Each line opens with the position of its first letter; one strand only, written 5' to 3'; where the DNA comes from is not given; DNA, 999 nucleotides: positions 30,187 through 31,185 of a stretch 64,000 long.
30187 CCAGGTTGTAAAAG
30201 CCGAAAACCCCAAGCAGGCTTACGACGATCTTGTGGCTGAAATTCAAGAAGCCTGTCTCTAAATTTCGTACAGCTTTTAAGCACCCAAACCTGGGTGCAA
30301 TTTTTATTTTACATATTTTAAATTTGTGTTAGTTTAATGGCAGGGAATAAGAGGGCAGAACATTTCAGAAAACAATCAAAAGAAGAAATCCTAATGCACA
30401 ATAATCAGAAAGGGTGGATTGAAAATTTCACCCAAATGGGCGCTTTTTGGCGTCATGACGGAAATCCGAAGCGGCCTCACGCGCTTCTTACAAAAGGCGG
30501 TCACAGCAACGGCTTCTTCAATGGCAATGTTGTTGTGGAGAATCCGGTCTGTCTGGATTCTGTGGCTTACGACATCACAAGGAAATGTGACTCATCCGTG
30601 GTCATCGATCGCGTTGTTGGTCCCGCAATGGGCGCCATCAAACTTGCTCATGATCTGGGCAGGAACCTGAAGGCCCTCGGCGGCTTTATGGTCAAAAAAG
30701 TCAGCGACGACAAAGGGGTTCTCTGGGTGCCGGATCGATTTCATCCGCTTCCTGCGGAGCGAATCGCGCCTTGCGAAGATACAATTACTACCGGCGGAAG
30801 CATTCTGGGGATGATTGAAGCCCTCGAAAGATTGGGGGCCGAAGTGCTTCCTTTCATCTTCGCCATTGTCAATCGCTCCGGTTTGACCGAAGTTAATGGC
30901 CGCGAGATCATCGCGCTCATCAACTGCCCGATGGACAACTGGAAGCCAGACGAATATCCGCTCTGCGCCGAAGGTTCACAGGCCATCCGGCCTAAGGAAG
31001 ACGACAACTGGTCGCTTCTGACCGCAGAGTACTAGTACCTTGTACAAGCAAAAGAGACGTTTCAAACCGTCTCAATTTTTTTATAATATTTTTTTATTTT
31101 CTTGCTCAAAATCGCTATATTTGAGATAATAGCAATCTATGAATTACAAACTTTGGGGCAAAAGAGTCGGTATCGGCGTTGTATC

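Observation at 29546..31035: GC-rich pyrF-pyrE pair, each with its own terminator: apparently acquired orotate-to-UMP module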

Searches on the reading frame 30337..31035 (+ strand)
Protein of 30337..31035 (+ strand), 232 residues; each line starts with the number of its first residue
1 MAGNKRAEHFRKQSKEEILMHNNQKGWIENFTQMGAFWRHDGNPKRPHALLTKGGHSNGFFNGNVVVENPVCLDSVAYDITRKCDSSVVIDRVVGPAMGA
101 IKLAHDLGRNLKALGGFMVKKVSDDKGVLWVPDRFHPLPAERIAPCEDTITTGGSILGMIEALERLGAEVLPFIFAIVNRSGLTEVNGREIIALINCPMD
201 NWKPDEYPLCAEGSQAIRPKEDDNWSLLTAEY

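Call 3: search_protein_families(library=pfam, proteins=[window:30337-31035:+], max_evalue=0.01)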
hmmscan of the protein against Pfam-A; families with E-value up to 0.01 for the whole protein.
window:30337-31035:+ (232 aa): 1 family
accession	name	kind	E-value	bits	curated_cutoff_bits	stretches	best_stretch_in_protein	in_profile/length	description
PF00156.33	Pribosyltran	-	7e-06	25.9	26.3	1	90-186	30-133/158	Phosphoribosyl transferase domain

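Call 4: search_protein_families(library=ncbifam, proteins=[window:30337-31035:+], max_evalue=0.01)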
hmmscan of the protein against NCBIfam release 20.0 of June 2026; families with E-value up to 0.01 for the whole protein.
window:30337-31035:+ (232 aa): 8 families
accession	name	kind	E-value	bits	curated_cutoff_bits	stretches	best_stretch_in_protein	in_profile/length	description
TIGR01367.1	pyrE_Therm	equivalog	2.7e-23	82.6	150.25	1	40-219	8-184/187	orotate phosphoribosyltransferase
TIGR00336.1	pyrE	equivalog_domain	5.2e-09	36.1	106.8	1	51-181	16-148/173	orotate phosphoribosyltransferase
NF009211.0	PRK12560.1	equivalog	3.7e-07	30.1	188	1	141-192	115-162/187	adenine phosphoribosyltransferase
NF002635.0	PRK02304.1-4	subfamily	8.8e-06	25.4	146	1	141-192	116-169/188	adenine phosphoribosyltransferase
NF002620.0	PRK02277.1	subfamily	1e-05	25.3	115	1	84-196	81-196/201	orotate phosphoribosyltransferase-like protein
NF040646.1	HPT_Archaea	equivalog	5.4e-05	22.8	200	1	141-188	115-162/184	hypoxanthine/guanine phosphoribosyltransferase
NF002633.0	PRK02304.1-2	equivalog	0.0015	18.3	224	1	139-193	110-160/172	adenine phosphoribosyltransferase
NF002634.0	PRK02304.1-3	equivalog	0.0062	16.2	170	0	140-192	118-166/182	adenine phosphoribosyltransferase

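Call 12: find_homologous_proteins(query=window:30337-31035:+, max_evalue=0.00001)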
Query window:30337-31035:+ (232 aa): 611 proteins with E <= 0.00001 among 1131 candidates; the best 120 are listed.
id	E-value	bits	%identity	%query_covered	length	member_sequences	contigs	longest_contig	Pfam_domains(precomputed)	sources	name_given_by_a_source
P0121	1.7e-157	540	100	100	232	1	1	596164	PF00156.34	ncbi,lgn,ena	-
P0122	3.4e-57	212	48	91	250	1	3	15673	PF00156.34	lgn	-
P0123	1.2e-56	210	50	90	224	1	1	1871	PF00156.34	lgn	-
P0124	1.5e-56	209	50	90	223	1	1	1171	-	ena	-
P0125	1.6e-56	209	48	92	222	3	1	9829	PF00156.34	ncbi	-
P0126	3.2e-56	208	49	92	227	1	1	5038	PF00156.34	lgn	-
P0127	4.0e-56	208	46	95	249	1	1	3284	PF00156.34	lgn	-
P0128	4.5e-56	208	48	92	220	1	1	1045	PF00156.34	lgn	-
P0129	4.2e-55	205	49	92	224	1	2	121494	PF00156.34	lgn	-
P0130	8.3e-55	204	46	91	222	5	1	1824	PF00156.34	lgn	-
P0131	9.8e-55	203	47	90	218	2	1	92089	PF00156.34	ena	-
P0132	1.0e-54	203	48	92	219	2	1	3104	PF00156.34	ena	-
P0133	1.1e-54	203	46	90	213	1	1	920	PF00156.34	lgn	-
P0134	2.3e-54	202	47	91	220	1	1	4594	PF00156.34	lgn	-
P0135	4.7e-54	201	44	92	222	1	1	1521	PF00156.34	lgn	-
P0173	1.4e-50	190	45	92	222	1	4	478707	PF00156.34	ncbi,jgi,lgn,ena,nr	ncbi:hypothetical protein COB87_002910 [Candidatus Wolfebacteria bacterium]|nr:hypothetical protein 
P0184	5.3e-50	188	43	92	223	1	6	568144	PF00156.34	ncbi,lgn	-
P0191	1.8e-49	186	44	92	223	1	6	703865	PF00156.34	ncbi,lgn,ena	ncbi:MAG: phosphoribosyltransferase family protein [Patescibacteria group bacterium]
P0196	2.2e-49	186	44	92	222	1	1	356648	PF00156.34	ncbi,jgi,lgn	ncbi:MAG: phosphoribosyltransferase family protein [Candidatus Paceibacterota bacterium]|jgi:orotate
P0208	5.1e-49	185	44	92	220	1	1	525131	-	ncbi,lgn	ncbi:MAG: hypothetical protein V4480_02280 [Patescibacteria group bacterium]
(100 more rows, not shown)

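Call 14: search_solved_structures(query=window:30337-31035:+, show_alignments=4, max_evalue=0.01)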
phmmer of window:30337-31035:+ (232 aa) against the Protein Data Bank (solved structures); distinct sequences matched with E-value up to 0.01: 4.
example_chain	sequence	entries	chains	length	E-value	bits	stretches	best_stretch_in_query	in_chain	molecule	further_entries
4paw_A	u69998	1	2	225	1.7e-12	50.3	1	46-221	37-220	Orotate phosphoribosyltransferase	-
5hkf_A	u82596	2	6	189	0.00086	21.9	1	78-185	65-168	Orotate phosphoribosyltransferase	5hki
5hkl_A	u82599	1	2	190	0.00087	21.8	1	78-185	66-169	Orotate phosphoribosyltransferase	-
2p1z_A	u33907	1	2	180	0.0078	18.7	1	95-186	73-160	Phosphoribosyltransferase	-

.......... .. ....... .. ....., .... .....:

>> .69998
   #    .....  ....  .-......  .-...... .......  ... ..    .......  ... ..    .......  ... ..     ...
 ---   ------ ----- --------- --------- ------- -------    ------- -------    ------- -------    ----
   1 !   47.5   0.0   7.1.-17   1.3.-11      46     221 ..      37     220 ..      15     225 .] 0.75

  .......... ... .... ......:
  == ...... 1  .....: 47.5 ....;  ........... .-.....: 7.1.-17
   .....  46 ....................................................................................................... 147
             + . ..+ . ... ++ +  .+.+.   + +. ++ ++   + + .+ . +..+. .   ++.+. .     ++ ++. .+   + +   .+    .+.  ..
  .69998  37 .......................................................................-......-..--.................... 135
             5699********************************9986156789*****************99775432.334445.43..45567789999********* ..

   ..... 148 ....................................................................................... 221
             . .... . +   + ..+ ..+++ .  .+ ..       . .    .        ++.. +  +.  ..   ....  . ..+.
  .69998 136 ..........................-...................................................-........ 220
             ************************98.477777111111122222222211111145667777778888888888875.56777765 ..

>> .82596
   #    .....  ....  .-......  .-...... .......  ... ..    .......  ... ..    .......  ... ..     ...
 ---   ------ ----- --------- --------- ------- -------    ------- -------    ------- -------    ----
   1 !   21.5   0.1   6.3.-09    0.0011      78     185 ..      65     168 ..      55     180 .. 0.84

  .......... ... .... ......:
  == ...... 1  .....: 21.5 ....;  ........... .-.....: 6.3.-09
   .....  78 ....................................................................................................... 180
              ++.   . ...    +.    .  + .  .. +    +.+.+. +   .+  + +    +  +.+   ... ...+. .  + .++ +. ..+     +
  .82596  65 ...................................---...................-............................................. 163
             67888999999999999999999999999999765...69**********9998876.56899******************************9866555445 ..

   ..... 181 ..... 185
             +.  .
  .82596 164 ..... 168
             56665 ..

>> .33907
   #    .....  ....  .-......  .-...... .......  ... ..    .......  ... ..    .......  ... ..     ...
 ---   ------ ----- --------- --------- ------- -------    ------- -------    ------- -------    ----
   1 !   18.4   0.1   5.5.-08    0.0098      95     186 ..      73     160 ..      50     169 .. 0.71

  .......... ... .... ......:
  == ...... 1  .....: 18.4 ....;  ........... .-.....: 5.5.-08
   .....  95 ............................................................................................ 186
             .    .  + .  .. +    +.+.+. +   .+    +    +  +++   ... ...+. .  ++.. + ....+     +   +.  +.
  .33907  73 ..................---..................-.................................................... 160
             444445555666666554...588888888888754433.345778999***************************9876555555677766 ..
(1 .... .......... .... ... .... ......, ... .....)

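Call 16: find_encoding_contigs(protein=P0173, flank=6000, max_places=2)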
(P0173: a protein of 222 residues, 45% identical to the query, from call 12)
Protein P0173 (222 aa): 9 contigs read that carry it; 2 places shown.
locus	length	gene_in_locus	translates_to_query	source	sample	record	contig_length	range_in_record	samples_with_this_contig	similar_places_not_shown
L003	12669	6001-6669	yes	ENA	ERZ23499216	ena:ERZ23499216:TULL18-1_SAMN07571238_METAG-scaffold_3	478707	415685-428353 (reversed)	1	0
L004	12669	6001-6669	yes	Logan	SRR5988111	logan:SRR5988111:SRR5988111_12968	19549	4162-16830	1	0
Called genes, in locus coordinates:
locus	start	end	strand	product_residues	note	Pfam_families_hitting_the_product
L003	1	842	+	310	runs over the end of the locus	PF01795:Methyltransf_5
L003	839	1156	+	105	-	-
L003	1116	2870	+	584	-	PF03717:PBP_dimer, PF00905:Transpeptidase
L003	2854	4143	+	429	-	PF08245:Mur_ligase_M (weak), PF02875:Mur_ligase_C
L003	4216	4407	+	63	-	-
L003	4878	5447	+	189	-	PF06821:Ser_hydrolase, PF12146:Hydrolase_4 (weak)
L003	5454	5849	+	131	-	-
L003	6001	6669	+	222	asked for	PF00156:Pribosyltran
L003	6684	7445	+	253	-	PF00215:OMPdecase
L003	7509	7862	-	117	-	PF00293:NUDIX (faint)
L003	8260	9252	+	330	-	PF01699:Na_Ca_ex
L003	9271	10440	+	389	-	PF07690:MFS_1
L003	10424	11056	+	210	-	PF01509:TruB_N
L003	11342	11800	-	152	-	PF09424:YqeY, PF02637:GatB_Yqey (weak)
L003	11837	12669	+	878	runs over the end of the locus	PF00690:Cation_ATPase_N, PF00122:E1-E2_ATPase, PF00702:Hydrolase, PF13246:Cation_ATPase, PF08282:Hydrolase_3 (weak), PF00689:Cation_ATPase_C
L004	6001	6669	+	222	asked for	PF00156:Pribosyltran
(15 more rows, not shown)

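Call 17: find_encoding_contigs(protein=P0191, flank=6000, max_places=2)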
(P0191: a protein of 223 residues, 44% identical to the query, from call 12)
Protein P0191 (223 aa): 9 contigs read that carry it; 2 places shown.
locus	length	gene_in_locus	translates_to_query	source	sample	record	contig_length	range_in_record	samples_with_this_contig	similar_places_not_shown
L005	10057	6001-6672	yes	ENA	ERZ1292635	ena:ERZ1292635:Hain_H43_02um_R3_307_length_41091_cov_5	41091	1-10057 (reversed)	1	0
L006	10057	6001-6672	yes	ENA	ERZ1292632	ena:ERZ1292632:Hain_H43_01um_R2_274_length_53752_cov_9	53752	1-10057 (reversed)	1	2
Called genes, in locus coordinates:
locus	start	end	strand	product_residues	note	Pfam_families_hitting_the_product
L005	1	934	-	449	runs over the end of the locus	PF13200:DUF4015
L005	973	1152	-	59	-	-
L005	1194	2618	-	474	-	PF01225:Mur_ligase, PF08245:Mur_ligase_M, PF02875:Mur_ligase_C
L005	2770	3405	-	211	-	-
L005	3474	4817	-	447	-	PF21799:MurD-like_N (weak), PF08245:Mur_ligase_M, PF02875:Mur_ligase_C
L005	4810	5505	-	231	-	PF00483:NTP_transferase, PF01128:IspD (faint), PF12804:NTP_transf_3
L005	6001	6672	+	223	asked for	PF00156:Pribosyltran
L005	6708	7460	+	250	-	PF00215:OMPdecase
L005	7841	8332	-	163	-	PF01464:SLT (weak)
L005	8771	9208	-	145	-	PF00961:LAGLIDADG_1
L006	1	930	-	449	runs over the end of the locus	PF13200:DUF4015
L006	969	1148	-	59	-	-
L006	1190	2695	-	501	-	PF01225:Mur_ligase, PF08245:Mur_ligase_M, PF02875:Mur_ligase_C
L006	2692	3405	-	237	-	-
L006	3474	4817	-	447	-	PF21799:MurD-like_N (weak), PF08245:Mur_ligase_M, PF02875:Mur_ligase_C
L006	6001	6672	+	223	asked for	PF00156:Pribosyltran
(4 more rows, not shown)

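Call 28: find_related_loci(query=A4, collection=genome_contigs, flank=8000)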
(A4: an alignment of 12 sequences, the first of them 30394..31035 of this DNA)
Query A4 (213 aa) in genome_contigs; peptide patterns used: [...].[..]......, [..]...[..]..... (x = any residue, [..] = any of these).
600 stretches matched a pattern (row limit reached: there are more); 444 encode a relative of the query (tblastn E <= 1e-3); the best 80 are kept; 80 distinct loci.
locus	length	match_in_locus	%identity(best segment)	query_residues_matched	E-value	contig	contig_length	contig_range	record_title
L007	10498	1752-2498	44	1-213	1e-58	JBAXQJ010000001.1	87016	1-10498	MAG: bacterium isolate ELA554 MAG554_1, whole genome shotgun sequence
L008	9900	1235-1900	46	1-213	2e-54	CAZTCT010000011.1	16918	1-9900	MAG TPA_asm: uncultured Candidatus Saccharibacteria bacterium isolate SRP329715_co1_218 genome assembly, contig: NODE_50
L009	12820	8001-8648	42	8-213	2e-51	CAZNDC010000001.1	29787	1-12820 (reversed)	MAG TPA_asm: uncultured Candidatus Saccharibacteria bacterium isolate SRP178908_co2_72 genome assembly, contig: NODE_471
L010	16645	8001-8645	44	8-213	3e-50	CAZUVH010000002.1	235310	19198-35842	MAG TPA_asm: uncultured Candidatus Saccharibacteria bacterium isolate SRP287051_co2_176 genome assembly, contig: NODE_67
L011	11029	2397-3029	44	1-213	6e-46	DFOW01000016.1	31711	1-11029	MAG TPA_asm: Patescibacteria group bacterium UBA3531 UBA3531_contig_41100, whole genome shotgun sequence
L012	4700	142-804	37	1-212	8e-39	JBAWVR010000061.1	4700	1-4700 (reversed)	MAG: bacterium isolate ELA016 MAG016_61, whole genome shotgun sequence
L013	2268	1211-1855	43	8-213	2e-38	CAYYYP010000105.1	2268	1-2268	MAG TPA_asm: uncultured Oligoflexia bacterium isolate SRP286056_co3_119 genome assembly, contig: NODE_90922_length_2268_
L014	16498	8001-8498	33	29-200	1e-23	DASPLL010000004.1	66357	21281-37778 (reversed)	MAG TPA_asm: Clostridia bacterium isolate SMAG_U12063 k141_21709, whole genome shotgun sequence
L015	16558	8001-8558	28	2-200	3e-23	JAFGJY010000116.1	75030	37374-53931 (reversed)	MAG: Candidatus Omnitrophota bacterium isolate Zod_Metabat.301 k87_11562391, whole genome shotgun sequence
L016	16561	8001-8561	31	1-200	3e-23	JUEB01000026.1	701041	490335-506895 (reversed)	MAG: Peptococcaceae bacterium BICA1-7 BICA1a_1172615, whole genome shotgun sequence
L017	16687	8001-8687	29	8-213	7e-23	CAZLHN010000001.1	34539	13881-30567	MAG TPA_asm: uncultured Candidatus Saccharibacteria bacterium isolate binchicken_co54_336 genome assembly, contig: NODE_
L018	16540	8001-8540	32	14-200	2e-22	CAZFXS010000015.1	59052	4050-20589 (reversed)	MAG TPA_asm: uncultured Chlorobiaceae bacterium isolate SRP237561_co1_246 genome assembly, contig: NODE_691_length_59052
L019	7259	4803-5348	34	18-200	2e-22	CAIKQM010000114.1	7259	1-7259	MAG: uncultured planctomycete isolate Erken-D8_bin-0018 genome assembly, contig: bin-0018:114/745, whole genome shotgun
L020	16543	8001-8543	32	14-200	4e-22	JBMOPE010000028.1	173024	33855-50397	MAG: Bacillota bacterium isolate Betzabe_MAG120 MAG120_28, whole genome shotgun sequence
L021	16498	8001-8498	33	29-200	5e-22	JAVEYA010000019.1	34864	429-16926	MAG: Clostridia bacterium isolate BF4_187 NODE_3545_length_34864_cov_4.660995_Biofilm4, whole genome shotgun sequence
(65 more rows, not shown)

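Call 38: search_protein_families(library=ncbifam, proteins=[L003:6001-6669:+, L003:6684-7445:+, L017:7066-7866:+, L017:7968-8690:+], max_evalue=0.001)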
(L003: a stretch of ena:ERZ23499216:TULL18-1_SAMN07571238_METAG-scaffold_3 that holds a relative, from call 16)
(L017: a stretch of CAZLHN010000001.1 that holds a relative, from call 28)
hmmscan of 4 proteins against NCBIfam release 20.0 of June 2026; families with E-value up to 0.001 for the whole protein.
L003:6001-6669:+ (222 aa): 16 families
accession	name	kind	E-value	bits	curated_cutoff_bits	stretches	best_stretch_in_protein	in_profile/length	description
TIGR01367.1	pyrE_Therm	equivalog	5.1e-27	94.7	150.25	1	25-209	12-184/187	orotate phosphoribosyltransferase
TIGR00336.1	pyrE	equivalog_domain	7.2e-16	58.4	106.8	1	31-171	15-148/173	orotate phosphoribosyltransferase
NF002620.0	PRK02277.1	subfamily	7e-12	45.4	115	1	30-186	48-196/201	orotate phosphoribosyltransferase-like protein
NF002633.0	PRK02304.1-2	equivalog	5.6e-08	32.8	224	1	47-182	26-159/172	adenine phosphoribosyltransferase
TIGR01090.1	apt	equivalog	5e-07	30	185.85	1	110-179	89-154/169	adenine phosphoribosyltransferase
NF005592.0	PRK07322.1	subfamily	1.3e-06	27.9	143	1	50-171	34-161/180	adenine phosphoribosyltransferase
NF002095.0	PRK00934.1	equivalog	1.4e-06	27.6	296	1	77-159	158-233/287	ribose-phosphate diphosphokinase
NF006328.0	PRK08558.1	equivalog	1.5e-06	28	184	1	38-170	80-215/238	adenine phosphoribosyltransferase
NF002632.0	PRK02304.1-1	equivalog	3e-06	27.1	243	1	117-180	106-165/183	adenine phosphoribosyltransferase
NF002636.0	PRK02304.1-5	equivalog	3.1e-06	26.8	125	1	118-167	106-154/176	adenine phosphoribosyltransferase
NF045507.1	transregGfcR_Halo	equivalog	9.9e-06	25.2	300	1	46-186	71-208/215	transcriptional regulator GfcR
NF002635.0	PRK02304.1-4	subfamily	1.2e-05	24.9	146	1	69-170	49-155/188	adenine phosphoribosyltransferase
NF009211.0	PRK12560.1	equivalog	1.6e-05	24.8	188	1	125-180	109-160/187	adenine phosphoribosyltransferase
NF002634.0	PRK02304.1-3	equivalog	1.8e-05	24.5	170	1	115-183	104-167/182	adenine phosphoribosyltransferase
NF040646.1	HPT_Archaea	equivalog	2.7e-05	23.9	200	1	114-172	99-155/184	hypoxanthine/guanine phosphoribosyltransferase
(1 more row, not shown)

L003:6684-7445:+ (253 aa): 3 families
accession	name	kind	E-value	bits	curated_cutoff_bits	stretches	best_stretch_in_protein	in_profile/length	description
NF001273.0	PRK00230.1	equivalog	2e-42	145.2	193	1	14-246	5-231/233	orotidine-5'-phosphate decarboxylase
TIGR01740.1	pyrF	equivalog_domain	1e-31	110.3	92.3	1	33-239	10-214/216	orotidine-5'-phosphate decarboxylase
NF010386.0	PRK13813.1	equivalog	8.9e-23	81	208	1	14-246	5-215/216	orotidine 5'-phosphate decarboxylase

L017:7066-7866:+ (267 aa): 4 families
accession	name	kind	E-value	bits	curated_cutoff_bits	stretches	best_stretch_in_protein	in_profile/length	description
NF001273.0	PRK00230.1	equivalog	8.9e-42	143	193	1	27-260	6-230/233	orotidine-5'-phosphate decarboxylase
TIGR01740.1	pyrF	equivalog_domain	1.4e-33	116.5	92.3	1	44-256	16-216/216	orotidine-5'-phosphate decarboxylase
NF010386.0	PRK13813.1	equivalog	3.7e-21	75.7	208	1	27-260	6-214/216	orotidine 5'-phosphate decarboxylase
TIGR03128.2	RuMP_HxlA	equivalog_domain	0.00084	19.1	200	0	44-127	16-89/205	3-hexulose-6-phosphate synthase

L017:7968-8690:+ (241 aa): 1 family
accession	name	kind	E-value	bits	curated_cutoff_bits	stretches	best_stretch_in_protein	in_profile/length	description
TIGR01367.1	pyrE_Therm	equivalog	5.5e-12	45.7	150.25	1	46-208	23-169/187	orotate phosphoribosyltransferase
